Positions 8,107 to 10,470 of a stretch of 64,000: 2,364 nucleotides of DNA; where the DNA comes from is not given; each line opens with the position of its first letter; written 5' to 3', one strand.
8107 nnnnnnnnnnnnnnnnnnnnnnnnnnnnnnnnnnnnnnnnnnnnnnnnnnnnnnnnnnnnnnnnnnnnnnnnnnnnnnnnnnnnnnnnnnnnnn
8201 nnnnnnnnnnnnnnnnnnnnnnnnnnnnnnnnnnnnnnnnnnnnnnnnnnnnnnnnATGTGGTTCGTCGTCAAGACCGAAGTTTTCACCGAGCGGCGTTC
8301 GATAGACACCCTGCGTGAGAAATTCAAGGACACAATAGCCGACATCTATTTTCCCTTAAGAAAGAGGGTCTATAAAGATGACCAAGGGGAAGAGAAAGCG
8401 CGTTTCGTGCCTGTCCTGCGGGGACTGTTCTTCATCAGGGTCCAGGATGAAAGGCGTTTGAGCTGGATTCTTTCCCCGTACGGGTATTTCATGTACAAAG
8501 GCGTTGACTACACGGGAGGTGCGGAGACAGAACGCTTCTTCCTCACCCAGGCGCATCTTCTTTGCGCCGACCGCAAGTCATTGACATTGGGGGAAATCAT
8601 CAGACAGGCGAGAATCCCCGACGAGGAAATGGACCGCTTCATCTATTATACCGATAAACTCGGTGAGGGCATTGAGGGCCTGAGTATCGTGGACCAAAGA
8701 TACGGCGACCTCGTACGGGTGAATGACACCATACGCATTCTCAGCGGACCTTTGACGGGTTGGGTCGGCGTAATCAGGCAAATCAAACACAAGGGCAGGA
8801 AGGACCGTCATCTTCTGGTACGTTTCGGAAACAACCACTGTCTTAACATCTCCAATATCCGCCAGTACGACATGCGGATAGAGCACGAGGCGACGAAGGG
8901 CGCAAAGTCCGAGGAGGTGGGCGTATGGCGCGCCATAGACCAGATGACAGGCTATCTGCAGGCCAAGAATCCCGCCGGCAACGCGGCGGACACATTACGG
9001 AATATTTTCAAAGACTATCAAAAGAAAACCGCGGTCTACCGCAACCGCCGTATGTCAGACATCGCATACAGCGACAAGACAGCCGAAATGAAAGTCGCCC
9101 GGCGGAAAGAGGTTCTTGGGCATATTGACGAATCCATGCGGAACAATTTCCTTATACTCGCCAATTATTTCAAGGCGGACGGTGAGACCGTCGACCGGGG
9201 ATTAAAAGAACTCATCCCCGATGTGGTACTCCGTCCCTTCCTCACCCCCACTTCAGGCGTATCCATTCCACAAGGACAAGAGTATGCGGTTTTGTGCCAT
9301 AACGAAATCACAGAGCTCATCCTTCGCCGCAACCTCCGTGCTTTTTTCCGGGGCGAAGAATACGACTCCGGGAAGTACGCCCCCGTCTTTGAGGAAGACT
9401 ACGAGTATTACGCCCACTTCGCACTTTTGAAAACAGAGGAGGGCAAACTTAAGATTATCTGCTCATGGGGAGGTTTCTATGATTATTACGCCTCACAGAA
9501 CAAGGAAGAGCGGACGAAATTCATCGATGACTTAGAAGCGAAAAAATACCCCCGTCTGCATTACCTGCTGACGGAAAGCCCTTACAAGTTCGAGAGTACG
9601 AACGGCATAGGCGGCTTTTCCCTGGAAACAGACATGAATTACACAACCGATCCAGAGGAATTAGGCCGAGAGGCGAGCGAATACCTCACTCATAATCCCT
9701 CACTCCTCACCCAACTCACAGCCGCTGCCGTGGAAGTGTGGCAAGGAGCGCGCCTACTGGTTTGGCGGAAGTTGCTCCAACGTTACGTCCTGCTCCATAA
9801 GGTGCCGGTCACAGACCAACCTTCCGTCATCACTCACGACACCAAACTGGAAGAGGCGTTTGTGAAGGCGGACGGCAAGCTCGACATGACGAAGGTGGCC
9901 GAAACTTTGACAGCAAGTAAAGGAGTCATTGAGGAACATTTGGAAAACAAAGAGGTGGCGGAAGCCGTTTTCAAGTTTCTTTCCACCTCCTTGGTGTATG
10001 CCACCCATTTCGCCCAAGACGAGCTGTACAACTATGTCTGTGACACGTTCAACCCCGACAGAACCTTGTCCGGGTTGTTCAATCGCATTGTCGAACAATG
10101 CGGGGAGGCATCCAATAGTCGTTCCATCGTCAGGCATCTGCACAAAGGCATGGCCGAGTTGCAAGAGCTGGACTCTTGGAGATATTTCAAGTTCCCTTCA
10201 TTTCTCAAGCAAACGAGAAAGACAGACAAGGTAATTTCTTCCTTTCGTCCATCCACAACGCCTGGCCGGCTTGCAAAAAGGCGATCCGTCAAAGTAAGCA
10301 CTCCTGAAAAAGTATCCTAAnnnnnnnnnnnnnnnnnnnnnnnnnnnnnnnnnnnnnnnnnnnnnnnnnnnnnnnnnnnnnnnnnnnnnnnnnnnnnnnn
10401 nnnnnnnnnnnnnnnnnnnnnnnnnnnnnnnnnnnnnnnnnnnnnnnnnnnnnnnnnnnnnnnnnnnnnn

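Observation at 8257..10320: Giant UpxY-like antiterminator: NusG-like N-terminus plus ~470-aa unknown C-terminal extension, with no UpxZ partner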

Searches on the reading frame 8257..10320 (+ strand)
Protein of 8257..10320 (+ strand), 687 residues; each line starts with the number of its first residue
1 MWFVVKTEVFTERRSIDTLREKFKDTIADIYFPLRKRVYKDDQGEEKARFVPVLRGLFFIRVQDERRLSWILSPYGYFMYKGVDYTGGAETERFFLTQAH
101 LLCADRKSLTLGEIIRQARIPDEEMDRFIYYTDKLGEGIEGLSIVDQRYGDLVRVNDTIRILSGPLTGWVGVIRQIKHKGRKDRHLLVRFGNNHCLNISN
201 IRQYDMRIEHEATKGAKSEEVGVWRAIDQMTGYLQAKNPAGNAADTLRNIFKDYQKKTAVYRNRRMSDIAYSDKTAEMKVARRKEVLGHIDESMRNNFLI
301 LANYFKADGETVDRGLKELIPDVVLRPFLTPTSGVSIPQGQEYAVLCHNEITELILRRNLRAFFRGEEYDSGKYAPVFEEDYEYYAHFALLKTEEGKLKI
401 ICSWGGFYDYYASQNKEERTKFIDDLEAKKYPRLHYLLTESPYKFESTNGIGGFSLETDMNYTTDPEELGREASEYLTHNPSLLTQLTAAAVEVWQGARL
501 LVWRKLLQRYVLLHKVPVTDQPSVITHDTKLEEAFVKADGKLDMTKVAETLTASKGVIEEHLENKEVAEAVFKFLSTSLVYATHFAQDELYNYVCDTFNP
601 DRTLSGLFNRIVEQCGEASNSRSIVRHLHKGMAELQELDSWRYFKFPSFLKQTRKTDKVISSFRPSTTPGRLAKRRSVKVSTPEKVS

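Call 3: search_protein_families(library=pfam, proteins=[window:8257-10320:+], max_evalue=0.1)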
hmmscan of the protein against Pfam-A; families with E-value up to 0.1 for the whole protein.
window:8257-10320:+ (687 aa): 3 families
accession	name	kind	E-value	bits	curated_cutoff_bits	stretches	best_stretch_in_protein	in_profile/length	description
PF02357.24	NusG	-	0.00018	22.4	22.2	1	2-65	3-58/93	Transcription termination factor nusG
PF23291.1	KOW4_SPT5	-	0.0012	19.2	27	1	150-176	6-32/55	Transcription elongation factor SPT5, fourth KOW domain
PF00576.27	Transthyretin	-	0.028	15.5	25.3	0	42-82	71-109/109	HIUase/Transthyretin family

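Call 4: search_protein_families(library=ncbifam, proteins=[window:8257-10320:+], max_evalue=0.1)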
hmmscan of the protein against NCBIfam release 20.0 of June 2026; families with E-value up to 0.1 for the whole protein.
window:8257-10320:+ (687 aa): 2 families
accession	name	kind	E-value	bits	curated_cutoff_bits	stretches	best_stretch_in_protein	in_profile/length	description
NF033644.1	antiterm_UpxY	subfamily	6.7e-12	45.7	100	2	117-190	84-148/164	UpxY family transcription antiterminator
NF033641.1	antiterm_LoaP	exception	6.6e-06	26.3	125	1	2-181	1-142/166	antiterminator LoaP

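Call 7: find_homologous_proteins(query=window:8257-10320:+, max_evalue=0.001)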
Query window:8257-10320:+ (687 aa): 151 proteins with E <= 0.001 among 8000 candidates; the best 120 are listed.
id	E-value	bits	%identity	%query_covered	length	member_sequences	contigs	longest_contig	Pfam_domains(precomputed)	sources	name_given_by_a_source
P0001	0.0e+0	1576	100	100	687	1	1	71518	-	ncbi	-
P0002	0.0e+0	1387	91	96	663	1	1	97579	-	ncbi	-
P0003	0.0e+0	1085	70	96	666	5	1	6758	-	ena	-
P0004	0.0e+0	1076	70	96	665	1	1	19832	-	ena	-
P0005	0.0e+0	1076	70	96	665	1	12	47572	-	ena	-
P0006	0.0e+0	1076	70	96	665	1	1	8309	-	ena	-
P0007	0.0e+0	1076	70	96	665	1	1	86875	-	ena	-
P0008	0.0e+0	1075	70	96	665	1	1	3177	-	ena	-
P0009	0.0e+0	1075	70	96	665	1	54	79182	-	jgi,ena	-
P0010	0.0e+0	1075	70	96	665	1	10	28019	-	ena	-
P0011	0.0e+0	1075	70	96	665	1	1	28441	-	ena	-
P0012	0.0e+0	1075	70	96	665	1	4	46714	-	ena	-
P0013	0.0e+0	1074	70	96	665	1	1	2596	-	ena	-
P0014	0.0e+0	1074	70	96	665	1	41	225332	-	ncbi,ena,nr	nr:hypothetical protein [uncultured Prevotella sp.]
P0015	0.0e+0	1073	70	96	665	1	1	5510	-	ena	-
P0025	0.0e+0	1049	69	96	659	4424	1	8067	-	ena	-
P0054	5.0e-284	962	64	96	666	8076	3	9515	-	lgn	-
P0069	1.3e-236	805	54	98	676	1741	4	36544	-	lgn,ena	-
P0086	1.6e-209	716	60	76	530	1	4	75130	-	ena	-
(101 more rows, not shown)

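Call 10: search_solved_structures(query=A1, max_evalue=1, show_alignments=2)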
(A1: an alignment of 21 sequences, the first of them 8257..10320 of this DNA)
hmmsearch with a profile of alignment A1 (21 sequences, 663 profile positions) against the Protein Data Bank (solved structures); distinct sequences matched with E-value up to 1: 4.
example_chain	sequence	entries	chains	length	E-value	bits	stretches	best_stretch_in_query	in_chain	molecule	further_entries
8f5g_A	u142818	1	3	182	9.2e-05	24.3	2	155-189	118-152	Transcription termination/antitermination protein NusG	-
2e70_A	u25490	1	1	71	0.18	13.4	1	154-178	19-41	Transcription elongation factor SPT5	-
1nz9_A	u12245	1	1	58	0.56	11.8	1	157-197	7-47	TRANSCRIPTION ANTITERMINATION PROTEIN NUSG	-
9eh1_Z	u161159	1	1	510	0.74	11.4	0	158-178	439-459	Transcription elongation factor SPT5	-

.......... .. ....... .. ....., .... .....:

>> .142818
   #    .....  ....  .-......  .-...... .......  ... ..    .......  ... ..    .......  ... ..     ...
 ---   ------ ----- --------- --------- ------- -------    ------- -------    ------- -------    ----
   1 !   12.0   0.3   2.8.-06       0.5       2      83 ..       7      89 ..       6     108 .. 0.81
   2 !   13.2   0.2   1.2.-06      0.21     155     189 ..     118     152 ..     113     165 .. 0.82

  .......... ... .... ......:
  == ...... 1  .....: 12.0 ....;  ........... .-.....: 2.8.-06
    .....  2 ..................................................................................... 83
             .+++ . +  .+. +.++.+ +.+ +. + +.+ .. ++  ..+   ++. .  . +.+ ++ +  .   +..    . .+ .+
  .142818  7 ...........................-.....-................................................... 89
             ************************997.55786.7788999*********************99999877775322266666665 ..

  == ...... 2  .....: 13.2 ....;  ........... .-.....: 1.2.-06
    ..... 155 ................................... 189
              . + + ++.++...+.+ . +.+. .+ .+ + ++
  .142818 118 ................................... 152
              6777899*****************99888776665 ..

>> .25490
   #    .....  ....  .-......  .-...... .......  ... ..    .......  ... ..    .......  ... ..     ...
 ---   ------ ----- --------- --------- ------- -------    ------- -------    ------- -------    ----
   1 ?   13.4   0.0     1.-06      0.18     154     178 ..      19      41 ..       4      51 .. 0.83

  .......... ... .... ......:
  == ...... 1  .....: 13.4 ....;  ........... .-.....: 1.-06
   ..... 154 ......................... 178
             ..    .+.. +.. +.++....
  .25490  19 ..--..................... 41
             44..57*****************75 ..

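Call 12: find_encoding_contigs(protein=P0014, flank=10000, max_places=4)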
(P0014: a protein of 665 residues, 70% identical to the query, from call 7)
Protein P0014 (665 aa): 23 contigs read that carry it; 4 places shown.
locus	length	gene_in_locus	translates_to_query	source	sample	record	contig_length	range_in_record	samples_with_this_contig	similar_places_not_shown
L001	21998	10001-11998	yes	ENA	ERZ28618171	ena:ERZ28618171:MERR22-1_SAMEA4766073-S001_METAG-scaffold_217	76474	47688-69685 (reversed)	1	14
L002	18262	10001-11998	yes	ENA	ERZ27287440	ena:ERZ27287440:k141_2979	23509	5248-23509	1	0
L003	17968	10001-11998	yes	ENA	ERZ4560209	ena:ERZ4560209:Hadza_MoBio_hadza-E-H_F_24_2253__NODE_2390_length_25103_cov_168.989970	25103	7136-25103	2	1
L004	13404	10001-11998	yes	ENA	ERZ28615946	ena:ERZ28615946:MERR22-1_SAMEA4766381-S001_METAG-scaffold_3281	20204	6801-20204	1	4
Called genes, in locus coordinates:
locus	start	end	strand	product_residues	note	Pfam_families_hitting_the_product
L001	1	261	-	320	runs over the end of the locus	PF20511:PMI_typeI_cat, PF05899:Cupin_3 (faint), PF07883:Cupin_2 (faint), PF21621:MPI_cupin_dom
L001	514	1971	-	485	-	PF02386:TrkH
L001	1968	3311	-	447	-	PF02254:TrkA_N, PF02080:TrkA_C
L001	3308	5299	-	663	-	PF13292:DXP_synthase_N, PF02779:Transket_pyr, PF02780:Transketolase_C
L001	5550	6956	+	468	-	PF03051:Peptidase_C1_2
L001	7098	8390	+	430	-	PF03313:SDH_alpha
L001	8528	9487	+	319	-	PF13102:Phage_int_SAM_5, PF00589:Phage_integrase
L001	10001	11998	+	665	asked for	-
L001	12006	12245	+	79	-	-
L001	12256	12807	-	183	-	PF01510:Amidase_2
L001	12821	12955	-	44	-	-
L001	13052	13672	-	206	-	PF18291:HU-HIG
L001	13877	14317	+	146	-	-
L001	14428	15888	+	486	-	-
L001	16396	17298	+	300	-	PF13310:Virulence_RhuM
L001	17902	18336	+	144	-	-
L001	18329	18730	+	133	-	-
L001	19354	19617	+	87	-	-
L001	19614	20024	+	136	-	PF01850:PIN, PF13470:PIN_3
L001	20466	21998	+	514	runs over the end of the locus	PF13175:AAA_15, PF13304:AAA_21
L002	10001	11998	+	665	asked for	-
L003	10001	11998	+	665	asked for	-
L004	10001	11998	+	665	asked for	-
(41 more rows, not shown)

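Call 13: find_encoding_contigs(protein=P0086, flank=10000, max_places=3)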
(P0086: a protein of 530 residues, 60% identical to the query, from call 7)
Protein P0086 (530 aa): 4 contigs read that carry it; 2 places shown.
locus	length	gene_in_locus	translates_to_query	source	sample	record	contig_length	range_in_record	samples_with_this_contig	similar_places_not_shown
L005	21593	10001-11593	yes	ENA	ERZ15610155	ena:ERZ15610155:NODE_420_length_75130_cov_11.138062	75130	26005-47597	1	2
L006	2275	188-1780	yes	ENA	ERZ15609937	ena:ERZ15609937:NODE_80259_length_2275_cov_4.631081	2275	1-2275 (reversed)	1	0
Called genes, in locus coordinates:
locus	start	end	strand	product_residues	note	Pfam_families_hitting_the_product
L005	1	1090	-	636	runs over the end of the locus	PF00270:DEAD, PF00271:Helicase_C, PF16124:RecQ_Zn_bind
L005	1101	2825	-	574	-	PF01368:DHH, PF02272:DHHA1, PF17768:RecJ_OB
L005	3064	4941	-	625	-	PF03600:CitMHS, PF00939:Na_sulph_symp, PF02080:TrkA_C, PF00939:Na_sulph_symp, PF03600:CitMHS (weak)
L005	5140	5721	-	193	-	PF13505:OMP_b-brl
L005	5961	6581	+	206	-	PF05708:Peptidase_C92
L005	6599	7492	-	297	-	-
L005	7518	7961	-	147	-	PF19603:DUF6108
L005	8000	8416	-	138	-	-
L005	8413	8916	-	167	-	PF04542:Sigma70_r2, PF08281:Sigma70_r4_2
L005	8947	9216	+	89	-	-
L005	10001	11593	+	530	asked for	-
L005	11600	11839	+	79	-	-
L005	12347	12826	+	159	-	PF00483:NTP_transferase (faint)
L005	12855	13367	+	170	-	PF08937:ThsB_TIR, PF13676:TIR_2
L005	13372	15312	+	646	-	PF13676:TIR_2 (faint), PF18163:LD_cluster2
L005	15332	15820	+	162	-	PF08937:ThsB_TIR, PF13676:TIR_2 (weak)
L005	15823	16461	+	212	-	PF18753:Nmad2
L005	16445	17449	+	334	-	PF18723:HMUDK_hel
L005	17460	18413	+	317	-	PF04055:Radical_SAM, PF13353:Fer4_12 (faint)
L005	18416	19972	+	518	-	-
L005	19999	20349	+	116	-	-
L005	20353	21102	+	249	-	-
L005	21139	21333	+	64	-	PF03721:UDPG_MGDP_dh_N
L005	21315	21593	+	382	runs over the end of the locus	PF03721:UDPG_MGDP_dh_N, PF00984:UDPG_MGDP_dh, PF03720:UDPG_MGDP_dh_C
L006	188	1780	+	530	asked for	-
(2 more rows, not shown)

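Call 16: find_encoding_contigs(protein=P0002, flank=10000, max_places=2)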
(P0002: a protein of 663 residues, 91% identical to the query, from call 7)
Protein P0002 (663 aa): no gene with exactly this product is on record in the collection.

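Call 17: find_encoding_contigs(protein=P0069, flank=10000, max_places=2)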
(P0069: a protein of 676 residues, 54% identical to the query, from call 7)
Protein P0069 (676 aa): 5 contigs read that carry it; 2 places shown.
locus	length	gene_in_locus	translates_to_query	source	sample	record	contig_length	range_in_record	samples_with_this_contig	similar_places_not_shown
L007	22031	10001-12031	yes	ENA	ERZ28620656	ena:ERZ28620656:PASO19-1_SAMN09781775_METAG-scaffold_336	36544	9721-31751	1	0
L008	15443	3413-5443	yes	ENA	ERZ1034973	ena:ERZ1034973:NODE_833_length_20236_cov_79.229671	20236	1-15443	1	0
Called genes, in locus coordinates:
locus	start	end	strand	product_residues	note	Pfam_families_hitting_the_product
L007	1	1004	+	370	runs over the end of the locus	PF02350:Epimerase_2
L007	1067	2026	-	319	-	-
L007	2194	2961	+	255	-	PF00160:Pro_isomerase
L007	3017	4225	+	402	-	PF03315:SDH_beta, PF03313:SDH_alpha, PF03315:SDH_beta (weak)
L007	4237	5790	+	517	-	PF10613:Lig_chan-Glu_bd (faint), PF00497:SBP_bac_3, PF00528:BPD_transp_1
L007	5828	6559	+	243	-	PF00005:ABC_tran, PF02463:SMC_N, PF13304:AAA_21 (weak)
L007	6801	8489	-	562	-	PF00916:Sulfate_transp, PF01740:STAS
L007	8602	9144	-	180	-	-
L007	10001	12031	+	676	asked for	-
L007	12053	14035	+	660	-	PF01073:3Beta_HSD, PF01370:Epimerase, PF02719:Polysacc_synt_2, PF04321:RmlD_sub_bind, PF16363:GDP_Man_Dehyd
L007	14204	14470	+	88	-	-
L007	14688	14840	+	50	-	-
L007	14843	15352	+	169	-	PF19666:DUF6169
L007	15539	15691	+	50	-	-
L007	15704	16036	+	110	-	-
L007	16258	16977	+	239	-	-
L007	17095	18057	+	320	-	PF20505:DUF6731 (weak)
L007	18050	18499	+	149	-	-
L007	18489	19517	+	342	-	PF04245:NA37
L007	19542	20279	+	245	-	-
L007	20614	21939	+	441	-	PF01210:NAD_Gly3P_dh_N (weak), PF02737:3HCDH_N (weak), PF03721:UDPG_MGDP_dh_N, PF00984:UDPG_MGDP_dh, PF03720:UDPG_MGDP_dh_C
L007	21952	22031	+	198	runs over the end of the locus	PF00908:dTDP_sugar_isom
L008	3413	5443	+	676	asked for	-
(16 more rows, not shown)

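Call 22: predict_structure(alignment_id=A1)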
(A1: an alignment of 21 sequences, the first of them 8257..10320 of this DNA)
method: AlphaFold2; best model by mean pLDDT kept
length: 687 residues; sequences in the alignment: 21
mean_pLDDT: 77.1   pTM: 0.56
mean pLDDT of the five models: 77.1, 74.5, 74.4, 73.9, 73.1
residues with pLDDT >= 90: 131; 70-90: 378; 50-70: 128; < 50: 50
segments of 3 or more residues with pLDDT < 50: 366-380, 516-522, 664-687
pLDDT, mean of each block of 10 residues (from residue 1): 89 91 92 83 86 86 92 93 79 88 84 89 84 60 69 72 74 68 76 79 66 53 72 83 87 81 84 87 86 76 63 72 83 66 84 85 54 42 81 93 90 91 85 88 90 92 91 87 82 65 75 52 69 81 86 93 88 90 72 78 87 71 72 72 63 61 41 29 29
secondary structure, 60 per line:
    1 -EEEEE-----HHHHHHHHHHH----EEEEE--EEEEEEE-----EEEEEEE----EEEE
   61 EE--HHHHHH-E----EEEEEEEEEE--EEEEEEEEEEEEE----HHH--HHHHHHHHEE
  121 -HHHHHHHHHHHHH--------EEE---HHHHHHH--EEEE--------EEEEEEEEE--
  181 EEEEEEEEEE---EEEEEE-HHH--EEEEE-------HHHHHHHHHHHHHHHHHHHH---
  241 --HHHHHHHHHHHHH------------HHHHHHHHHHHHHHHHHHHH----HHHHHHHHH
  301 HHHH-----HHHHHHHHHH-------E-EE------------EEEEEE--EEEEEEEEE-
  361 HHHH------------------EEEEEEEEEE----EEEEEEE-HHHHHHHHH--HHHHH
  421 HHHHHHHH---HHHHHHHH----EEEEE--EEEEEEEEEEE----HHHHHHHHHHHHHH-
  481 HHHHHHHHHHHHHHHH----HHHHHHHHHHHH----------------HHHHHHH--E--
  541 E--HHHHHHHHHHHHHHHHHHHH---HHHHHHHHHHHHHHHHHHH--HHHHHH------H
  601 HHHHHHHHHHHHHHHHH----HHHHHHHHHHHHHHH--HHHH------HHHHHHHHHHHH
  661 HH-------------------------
elements in order (helices of 4 or more, strands of 3 or more residues): E2-6 H12-22 E27-31 E34-40 E46-52 E57-62 H65-70 E77-86 E89-101 H111-118 H122-134 E143-145 H149-155 E158-161 E170-178 E181-190 E194-199 E206-210 H218-237 H243-255 H268-287 H292-304 H310-319 E343-348 E351-359 H361-364 E383-392 E397-403 H405-413 H416-428 H432-439 E444-448 E451-461 H466-479 H481-496 H501-512 H529-535 H544-563 H567-585 H588-593 H600-617 H622-636 H639-642 H649-662
